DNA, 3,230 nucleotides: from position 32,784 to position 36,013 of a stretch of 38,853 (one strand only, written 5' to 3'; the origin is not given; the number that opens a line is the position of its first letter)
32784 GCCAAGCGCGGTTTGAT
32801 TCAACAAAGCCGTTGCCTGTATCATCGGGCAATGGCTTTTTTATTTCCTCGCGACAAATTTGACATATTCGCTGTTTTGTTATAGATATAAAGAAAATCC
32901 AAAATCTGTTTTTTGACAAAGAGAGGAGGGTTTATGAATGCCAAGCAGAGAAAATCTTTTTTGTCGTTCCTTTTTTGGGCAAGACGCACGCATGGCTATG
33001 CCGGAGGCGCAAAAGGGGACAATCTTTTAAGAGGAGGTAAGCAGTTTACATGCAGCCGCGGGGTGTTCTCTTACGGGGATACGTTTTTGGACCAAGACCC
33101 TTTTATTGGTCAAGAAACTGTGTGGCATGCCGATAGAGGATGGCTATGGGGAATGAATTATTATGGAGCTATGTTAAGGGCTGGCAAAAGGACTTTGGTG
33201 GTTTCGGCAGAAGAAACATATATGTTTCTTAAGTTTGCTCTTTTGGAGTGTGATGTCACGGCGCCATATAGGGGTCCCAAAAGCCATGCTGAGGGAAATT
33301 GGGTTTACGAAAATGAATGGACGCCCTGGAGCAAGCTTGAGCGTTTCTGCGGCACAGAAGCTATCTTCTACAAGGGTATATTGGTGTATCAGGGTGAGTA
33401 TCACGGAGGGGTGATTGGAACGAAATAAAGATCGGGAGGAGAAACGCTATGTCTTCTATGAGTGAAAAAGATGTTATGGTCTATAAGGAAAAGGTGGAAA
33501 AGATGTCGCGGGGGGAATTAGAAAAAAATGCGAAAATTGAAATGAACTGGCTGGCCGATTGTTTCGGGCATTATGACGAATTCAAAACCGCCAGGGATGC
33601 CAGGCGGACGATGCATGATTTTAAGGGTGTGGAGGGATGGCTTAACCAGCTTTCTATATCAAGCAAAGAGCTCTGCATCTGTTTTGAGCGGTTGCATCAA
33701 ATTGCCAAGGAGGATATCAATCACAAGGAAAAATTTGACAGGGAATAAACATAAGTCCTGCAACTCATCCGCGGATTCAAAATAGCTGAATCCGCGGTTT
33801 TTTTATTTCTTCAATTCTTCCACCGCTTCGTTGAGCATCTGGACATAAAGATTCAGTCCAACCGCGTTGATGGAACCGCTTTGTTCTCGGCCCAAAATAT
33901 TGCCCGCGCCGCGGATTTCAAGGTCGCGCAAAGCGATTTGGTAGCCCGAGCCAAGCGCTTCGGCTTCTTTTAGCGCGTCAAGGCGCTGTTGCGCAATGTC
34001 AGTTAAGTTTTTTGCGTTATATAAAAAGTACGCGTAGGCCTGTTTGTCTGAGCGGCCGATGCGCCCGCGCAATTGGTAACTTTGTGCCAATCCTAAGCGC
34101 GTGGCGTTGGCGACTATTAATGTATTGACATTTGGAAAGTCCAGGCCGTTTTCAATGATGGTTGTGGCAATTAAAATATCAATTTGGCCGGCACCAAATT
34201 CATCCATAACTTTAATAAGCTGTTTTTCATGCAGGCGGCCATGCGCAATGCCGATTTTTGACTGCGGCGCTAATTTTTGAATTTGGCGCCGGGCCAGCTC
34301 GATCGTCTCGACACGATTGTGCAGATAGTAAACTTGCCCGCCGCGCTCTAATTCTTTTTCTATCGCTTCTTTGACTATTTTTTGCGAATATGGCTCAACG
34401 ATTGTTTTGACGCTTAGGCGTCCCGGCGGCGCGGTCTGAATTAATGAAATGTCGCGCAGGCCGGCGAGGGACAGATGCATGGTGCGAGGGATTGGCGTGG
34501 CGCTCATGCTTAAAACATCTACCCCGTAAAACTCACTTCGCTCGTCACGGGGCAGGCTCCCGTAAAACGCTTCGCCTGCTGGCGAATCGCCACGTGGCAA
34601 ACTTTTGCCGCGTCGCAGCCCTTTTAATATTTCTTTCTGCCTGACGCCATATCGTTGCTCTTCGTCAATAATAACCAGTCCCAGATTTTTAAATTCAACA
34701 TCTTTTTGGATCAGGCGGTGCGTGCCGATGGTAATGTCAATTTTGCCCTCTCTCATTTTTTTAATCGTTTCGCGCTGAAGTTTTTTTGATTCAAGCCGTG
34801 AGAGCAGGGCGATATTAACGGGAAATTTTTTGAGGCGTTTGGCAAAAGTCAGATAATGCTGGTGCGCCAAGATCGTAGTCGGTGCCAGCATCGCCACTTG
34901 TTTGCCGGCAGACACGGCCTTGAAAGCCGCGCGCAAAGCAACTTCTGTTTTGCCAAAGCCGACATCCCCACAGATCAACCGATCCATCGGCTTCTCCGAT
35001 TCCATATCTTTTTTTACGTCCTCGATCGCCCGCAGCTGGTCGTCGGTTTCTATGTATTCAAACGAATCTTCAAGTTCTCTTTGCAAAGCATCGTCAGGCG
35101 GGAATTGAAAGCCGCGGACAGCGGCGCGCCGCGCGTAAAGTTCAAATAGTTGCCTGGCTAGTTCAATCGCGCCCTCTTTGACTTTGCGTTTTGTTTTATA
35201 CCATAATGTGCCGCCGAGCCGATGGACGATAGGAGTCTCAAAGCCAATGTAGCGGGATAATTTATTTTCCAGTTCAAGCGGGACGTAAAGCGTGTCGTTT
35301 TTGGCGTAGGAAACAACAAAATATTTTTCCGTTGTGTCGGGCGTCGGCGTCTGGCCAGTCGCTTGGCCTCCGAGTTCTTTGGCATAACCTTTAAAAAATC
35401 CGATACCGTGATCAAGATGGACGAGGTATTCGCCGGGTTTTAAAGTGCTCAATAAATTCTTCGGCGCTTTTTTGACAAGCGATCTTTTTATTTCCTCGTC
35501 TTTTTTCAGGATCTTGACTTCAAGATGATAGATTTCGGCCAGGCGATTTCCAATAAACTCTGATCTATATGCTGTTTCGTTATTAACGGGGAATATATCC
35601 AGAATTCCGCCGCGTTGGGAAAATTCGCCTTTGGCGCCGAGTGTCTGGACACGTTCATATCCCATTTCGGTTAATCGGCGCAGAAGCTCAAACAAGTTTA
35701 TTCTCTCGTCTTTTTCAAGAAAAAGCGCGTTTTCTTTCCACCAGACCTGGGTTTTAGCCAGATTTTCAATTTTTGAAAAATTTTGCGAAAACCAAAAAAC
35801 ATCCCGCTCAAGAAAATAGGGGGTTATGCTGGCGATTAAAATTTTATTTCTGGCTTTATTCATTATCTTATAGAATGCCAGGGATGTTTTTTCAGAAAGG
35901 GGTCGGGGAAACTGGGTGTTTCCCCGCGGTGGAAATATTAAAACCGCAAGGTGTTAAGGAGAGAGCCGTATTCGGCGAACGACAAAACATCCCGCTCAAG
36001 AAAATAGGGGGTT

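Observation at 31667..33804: Orphan three-gene island between dprA and mfd with duplicated promoter/operator motif: best candidate for an undescribed module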

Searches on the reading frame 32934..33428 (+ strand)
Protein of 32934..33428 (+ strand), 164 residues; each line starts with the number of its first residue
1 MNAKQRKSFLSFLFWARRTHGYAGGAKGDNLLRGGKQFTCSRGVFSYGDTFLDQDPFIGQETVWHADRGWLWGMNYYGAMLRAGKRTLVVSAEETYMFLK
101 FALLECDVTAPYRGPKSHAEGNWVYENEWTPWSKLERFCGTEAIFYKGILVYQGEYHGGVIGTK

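Call 3: search_protein_families(library=pfam, proteins=[window:32934-33428:+], max_evalue=1)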
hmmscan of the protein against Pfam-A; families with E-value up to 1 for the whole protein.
window:32934-33428:+ (164 aa): 1 family
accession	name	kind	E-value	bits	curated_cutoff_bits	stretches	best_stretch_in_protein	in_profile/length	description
PF18931.5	DUF5680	-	2.3e-25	89.4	25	1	49-161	1-104/104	Domain of unknown function (DUF5680)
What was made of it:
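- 32934..33428 (+): Gene B, 164 aa, Pfam DUF5680. Call 3.
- On Pfam DUF5680 (gene B): 89.4 bits against a cut-off of 25, E 2.3e-25, model positions 1-104 of 104 (call 3).
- Checked: B matches Pfam DUF5680 at E 2.3e-25, 89.4 bits against a cut-off of 25, over the full-length model (call 3).
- Tried and rejected: Pfam gave only DUF5680 for B (call 3).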

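Call 4: search_protein_families(library=ncbifam, proteins=[window:32934-33428:+], max_evalue=1)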
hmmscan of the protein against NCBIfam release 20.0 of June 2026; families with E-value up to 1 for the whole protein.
window:32934-33428:+ (164 aa): 0 families

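Call 5: search_protein_families(library=padloc, proteins=[window:32934-33428:+], max_evalue=1)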
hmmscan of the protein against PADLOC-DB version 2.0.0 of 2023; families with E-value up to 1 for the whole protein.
window:32934-33428:+ (164 aa): 0 families

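Call 6: search_protein_families(library=phrogs, proteins=[window:32934-33428:+], max_evalue=1)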
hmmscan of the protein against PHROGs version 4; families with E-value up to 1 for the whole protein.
window:32934-33428:+ (164 aa): 0 families

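Call 12: search_solved_structures(query=window:32934-33428:+, max_evalue=10, show_alignments=2)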
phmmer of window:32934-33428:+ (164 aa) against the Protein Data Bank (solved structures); distinct sequences matched with E-value up to 10: 6.
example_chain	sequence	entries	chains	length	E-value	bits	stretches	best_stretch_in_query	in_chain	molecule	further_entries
9ua5_G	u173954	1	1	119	0.012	18.3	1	38-130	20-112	CTB011 Fab Heavy chain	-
2adg_B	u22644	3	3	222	0.015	18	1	29-132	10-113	Q425 Fab heavy chain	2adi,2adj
6v4q_H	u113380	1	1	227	0.16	14.7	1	36-143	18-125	Naive-1 Fab heavy chain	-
9zrn_H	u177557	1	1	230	0.56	12.9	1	39-133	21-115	W014 Fab Heavy Chain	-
4m43_H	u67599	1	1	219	0.61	12.8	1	37-124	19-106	Fragment antigen-binding 523-11 heavy chain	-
5eii_A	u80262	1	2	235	0.69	12.6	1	37-128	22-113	Fab Heavy Chain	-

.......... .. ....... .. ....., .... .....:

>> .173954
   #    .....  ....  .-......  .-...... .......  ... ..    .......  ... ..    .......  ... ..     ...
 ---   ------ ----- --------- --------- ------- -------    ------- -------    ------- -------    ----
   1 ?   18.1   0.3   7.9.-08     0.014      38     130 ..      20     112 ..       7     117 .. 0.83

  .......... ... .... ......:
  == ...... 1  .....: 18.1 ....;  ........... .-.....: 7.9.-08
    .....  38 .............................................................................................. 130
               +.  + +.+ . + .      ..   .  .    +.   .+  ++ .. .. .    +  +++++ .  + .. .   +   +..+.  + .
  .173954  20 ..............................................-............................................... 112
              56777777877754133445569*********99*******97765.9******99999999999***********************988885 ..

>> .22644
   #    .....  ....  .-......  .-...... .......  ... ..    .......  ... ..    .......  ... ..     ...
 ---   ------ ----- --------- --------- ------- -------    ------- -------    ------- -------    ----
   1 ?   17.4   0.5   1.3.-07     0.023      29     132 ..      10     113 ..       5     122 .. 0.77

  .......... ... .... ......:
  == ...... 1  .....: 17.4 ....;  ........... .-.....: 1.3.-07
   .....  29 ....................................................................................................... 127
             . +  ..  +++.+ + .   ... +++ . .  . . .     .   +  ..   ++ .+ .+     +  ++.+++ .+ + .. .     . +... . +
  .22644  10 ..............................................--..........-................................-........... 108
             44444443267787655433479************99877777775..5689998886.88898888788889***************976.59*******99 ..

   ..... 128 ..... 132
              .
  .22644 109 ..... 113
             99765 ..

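Call 85: search_solved_structures(query=A5, max_evalue=10, show_alignments=1)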
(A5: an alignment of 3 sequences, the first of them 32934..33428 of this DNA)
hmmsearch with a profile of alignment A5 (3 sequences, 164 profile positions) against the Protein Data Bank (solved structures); distinct sequences matched with E-value up to 10: 1.
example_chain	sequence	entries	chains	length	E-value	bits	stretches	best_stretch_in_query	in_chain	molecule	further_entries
6ehi_A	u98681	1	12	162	0.58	13.1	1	93-159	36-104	Nuclease NucT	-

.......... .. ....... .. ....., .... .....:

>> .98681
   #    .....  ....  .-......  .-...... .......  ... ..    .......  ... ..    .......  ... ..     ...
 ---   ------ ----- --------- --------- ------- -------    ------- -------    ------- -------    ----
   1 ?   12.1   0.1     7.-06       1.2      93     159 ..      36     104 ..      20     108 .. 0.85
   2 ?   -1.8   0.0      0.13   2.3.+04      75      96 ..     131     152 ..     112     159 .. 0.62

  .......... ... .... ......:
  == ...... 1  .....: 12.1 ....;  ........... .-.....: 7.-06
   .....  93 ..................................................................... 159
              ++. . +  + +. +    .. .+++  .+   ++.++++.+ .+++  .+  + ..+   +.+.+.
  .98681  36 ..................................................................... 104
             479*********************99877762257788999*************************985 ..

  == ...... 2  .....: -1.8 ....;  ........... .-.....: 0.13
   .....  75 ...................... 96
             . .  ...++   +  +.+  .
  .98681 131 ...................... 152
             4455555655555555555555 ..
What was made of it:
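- On Pfam DUF5680 (gene B): No PDB relative by sequence or profile (calls 12, 85).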

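Call 88: predict_structure(protein=window:32934-33428:+)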
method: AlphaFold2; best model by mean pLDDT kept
length: 164 residues; sequences in the alignment: 1
mean_pLDDT: 33.9   pTM: 0.24
mean pLDDT of the five models: 33.9, 29.3, 28.9, 27.8, 25.4
residues with pLDDT >= 90: 0; 70-90: 0; 50-70: 2; < 50: 162
segments of 3 or more residues with pLDDT < 50: 3-13, 15-164
pLDDT, mean of each block of 10 residues (from residue 1): 45 44 32 33 30 31 36 38 41 40 31 29 29 27 32 31 26
secondary structure, 60 per line:
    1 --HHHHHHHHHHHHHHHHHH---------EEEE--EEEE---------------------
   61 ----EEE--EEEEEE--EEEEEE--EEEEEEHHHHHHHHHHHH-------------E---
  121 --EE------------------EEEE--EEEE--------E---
elements in order: H3-20 E30-33 E36-39 E65-67 E70-75 E78-83 E86-91 H92-103 E143-146 E149-152
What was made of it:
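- On Pfam DUF5680 (gene B): The single-sequence AlphaFold model was unusable at pLDDT 34 (call 88).
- Tried and rejected: The single-sequence model failed at pLDDT 34 (call 88), so no fold search was run for B.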

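Call 97: search_dna_similar(query=window:32934-33428:+, collection=phages, mode=protein, max_evalue=0.001, max_rows=15)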
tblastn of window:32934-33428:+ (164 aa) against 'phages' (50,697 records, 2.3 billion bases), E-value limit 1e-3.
No match.

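Call 98: search_dna_similar(query=window:32934-33428:+, collection=plasmids, mode=protein, max_evalue=0.001, max_rows=20)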
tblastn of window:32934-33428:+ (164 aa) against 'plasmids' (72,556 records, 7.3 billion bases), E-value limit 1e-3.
Records with a match: 7; places in all: 7; records where one place covers at least 80% of the query: 7.
Best place of each record, by identity: <60% 7.
By first word of the organism name: Bacillus 7.
By predicted mobility (MOB-suite, as given by PLSDB): non-mobilizable 7.
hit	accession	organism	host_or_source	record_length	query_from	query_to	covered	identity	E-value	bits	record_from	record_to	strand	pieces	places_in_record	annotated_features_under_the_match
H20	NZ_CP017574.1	Bacillus thuringiensis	whole organism,soil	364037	17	161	88%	33.6%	1e-10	66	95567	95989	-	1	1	DUF5680 domain-containing protein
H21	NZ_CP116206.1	Bacillus paranthracis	rice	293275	17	161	88%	32.9%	6e-10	64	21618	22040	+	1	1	DUF5680 domain-containing protein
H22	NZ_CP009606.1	Bacillus cereus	soil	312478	17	161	88%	32.9%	6e-10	64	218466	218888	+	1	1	DUF5680 domain-containing protein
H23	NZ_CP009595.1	Bacillus cereus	-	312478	17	161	88%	32.9%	6e-10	64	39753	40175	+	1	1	DUF5680 domain-containing protein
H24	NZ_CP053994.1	Bacillus cereus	-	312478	17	161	88%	32.9%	6e-10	64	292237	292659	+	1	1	DUF5680 domain-containing protein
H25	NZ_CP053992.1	Bacillus cereus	-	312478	17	161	88%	32.9%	6e-10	64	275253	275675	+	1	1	DUF5680 domain-containing protein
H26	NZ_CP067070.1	Bacillus sp. HNR-4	rice,cell culture,seed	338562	17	161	88%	32.9%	6e-10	64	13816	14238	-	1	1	DUF5680 domain-containing protein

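Call 99: get_annotated_region(hit=H20, flank=5000)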
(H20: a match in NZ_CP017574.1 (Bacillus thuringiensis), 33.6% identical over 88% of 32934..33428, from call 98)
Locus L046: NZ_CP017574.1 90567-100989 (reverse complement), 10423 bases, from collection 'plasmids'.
description: Bacillus thuringiensis strain SCG04-02 plasmid PSCG364, complete sequence
organism: Bacillus thuringiensis (NCBI taxid 1428)
taxonomy: Bacteria; Bacillota; Bacilli; Bacillales; Bacillaceae; Bacillus; Bacillus thuringiensis
host: -; source: whole organism,soil; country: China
typing (MOB-suite, as given by PLSDB): non-mobilizable; replicon rep_cluster_125,rep_cluster_164
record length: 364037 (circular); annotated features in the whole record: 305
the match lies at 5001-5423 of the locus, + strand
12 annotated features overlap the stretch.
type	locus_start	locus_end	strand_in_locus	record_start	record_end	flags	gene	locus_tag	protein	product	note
CDS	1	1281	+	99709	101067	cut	-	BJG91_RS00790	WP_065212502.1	VWA domain-containing protein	-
CDS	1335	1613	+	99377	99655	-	-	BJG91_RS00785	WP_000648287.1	AbrB/MazE/SpoVT family DNA-binding domain-containing protein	-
CDS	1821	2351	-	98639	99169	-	-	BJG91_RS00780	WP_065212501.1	SMI1/KNR4 family protein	GO:0042546 - cell wall biogenesis [Evidence IEA]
CDS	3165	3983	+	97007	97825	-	-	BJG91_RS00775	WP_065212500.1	hypothetical protein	-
CDS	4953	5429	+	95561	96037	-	-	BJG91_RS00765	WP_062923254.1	DUF5680 domain-containing protein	-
CDS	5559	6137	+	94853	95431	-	-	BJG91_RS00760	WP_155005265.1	hypothetical protein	-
CDS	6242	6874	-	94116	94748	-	-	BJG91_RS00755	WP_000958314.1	hypothetical protein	-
CDS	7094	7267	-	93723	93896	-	-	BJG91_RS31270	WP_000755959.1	hypothetical protein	-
CDS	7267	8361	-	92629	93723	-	-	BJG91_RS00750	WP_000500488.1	Rap family tetratricopeptide repeat protein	-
CDS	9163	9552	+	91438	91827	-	-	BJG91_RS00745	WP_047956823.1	hypothetical protein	-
CDS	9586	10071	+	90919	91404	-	-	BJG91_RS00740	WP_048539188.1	metal-dependent hydrolase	-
CDS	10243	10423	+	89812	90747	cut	-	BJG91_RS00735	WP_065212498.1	DUF3994 domain-containing protein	-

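Call 100: get_annotated_region(hit=H22, flank=5000)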
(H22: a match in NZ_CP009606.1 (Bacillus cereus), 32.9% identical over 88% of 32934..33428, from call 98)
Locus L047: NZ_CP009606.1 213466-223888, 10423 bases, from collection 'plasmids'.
description: Bacillus cereus strain S2-8 plasmid pBFR_2, complete sequence
organism: Bacillus cereus (NCBI taxid 1396)
taxonomy: Bacteria; Bacillota; Bacilli; Bacillales; Bacillaceae; Bacillus; Bacillus cereus
host: -; source: soil; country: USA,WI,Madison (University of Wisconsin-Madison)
typing (MOB-suite, as given by PLSDB): non-mobilizable; replicon rep_cluster_125,rep_cluster_164
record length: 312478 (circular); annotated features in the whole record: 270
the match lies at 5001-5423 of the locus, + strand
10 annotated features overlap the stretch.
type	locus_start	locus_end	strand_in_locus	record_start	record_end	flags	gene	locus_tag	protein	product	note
CDS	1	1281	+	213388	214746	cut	-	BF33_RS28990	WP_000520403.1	VWA domain-containing protein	-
CDS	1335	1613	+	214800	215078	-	-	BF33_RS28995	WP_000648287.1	AbrB/MazE/SpoVT family DNA-binding domain-containing protein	-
CDS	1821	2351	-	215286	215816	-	-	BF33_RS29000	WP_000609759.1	SMI1/KNR4 family protein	GO:0042546 - cell wall biogenesis [Evidence IEA]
CDS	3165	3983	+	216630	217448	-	-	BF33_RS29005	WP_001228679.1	hypothetical protein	-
CDS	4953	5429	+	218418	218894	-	-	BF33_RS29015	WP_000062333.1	DUF5680 domain-containing protein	-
CDS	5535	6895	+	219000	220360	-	-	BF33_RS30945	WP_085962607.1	IS3-like element ISBce15 family transposase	GO:0006313 - DNA transposition [Evidence IEA]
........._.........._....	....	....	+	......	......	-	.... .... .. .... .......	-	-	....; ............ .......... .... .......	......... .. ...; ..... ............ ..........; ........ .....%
CDS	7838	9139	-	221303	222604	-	-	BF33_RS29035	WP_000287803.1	hypothetical protein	-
CDS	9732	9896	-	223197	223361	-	-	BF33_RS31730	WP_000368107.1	hypothetical protein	-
CDS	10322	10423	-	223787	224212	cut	-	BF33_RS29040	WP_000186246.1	tyrosine-protein phosphatase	-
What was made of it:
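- Closest known: Pfam PF18931. Same: Its size is like the stand-alone 158-aa DUF5680 proteins of Bacillus cereus-group megaplasmids (calls 98-100).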

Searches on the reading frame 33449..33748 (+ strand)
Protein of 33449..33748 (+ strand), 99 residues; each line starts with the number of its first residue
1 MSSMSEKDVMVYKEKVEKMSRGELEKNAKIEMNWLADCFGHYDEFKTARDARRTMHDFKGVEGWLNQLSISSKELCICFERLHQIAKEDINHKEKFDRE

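Call 3: search_protein_families(library=pfam, proteins=[window:33449-33748:+], max_evalue=1)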
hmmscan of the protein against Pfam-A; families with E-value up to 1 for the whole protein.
window:33449-33748:+ (99 aa): 0 families

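Call 4: search_protein_families(library=ncbifam, proteins=[window:33449-33748:+], max_evalue=1)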
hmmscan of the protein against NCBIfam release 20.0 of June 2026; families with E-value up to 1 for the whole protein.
window:33449-33748:+ (99 aa): 1 family
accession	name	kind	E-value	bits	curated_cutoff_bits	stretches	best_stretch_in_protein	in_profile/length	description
NF006764.0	PRK09285.1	equivalog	0.0046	15.4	446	1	23-92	58-128/456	adenylosuccinate lyase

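Call 5: search_protein_families(library=padloc, proteins=[window:33449-33748:+], max_evalue=1)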
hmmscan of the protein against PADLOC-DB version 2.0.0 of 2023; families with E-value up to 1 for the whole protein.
window:33449-33748:+ (99 aa): 0 families

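Call 6: search_protein_families(library=phrogs, proteins=[window:33449-33748:+], max_evalue=1)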
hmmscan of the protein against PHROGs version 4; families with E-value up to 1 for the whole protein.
window:33449-33748:+ (99 aa): 1 family
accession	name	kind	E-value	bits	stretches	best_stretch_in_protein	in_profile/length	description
phrog_9714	-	unknown function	0.13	13.1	1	73-95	22-42/50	-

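Call 25: find_homologous_proteins(query=window:33449-33748:+, max_evalue=0.01)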
Query window:33449-33748:+ (99 aa): 1 proteins with E <= 0.01 among 1 candidates.
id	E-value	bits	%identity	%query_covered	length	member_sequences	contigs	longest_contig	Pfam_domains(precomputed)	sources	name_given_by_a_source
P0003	1.5e-58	213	100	97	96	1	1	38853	-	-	-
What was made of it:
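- C has no further homolog (call 25).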

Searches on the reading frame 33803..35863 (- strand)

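Call 105: search_protein_families(library=pfam, proteins=[window:33803-35863:-], max_evalue=0.00001)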
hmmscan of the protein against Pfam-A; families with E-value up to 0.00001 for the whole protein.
window:33803-35863:- (686 aa): 5 families
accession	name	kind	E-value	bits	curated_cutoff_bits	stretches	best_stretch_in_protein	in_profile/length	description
PF00270.35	DEAD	-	4.7e-24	85.4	26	1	273-460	1-162/167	DEAD/DEAH box helicase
PF00271.37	Helicase_C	-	9.4e-20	71.4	23.5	1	499-605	4-109/110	Helicase conserved C-terminal domain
PF17757.6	UvrB_inter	-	6.9e-15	55.4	22.9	1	48-126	2-81/91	UvrB interaction domain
PF02559.22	CarD_TRCF_RID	-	6.1e-13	49.1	23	1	141-206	1-57/57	CarD-like/TRCF RID domain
PF04851.21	ResIII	-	5.4e-07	30.1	22.5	1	274-405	6-137/164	Type III restriction enzyme, res subunit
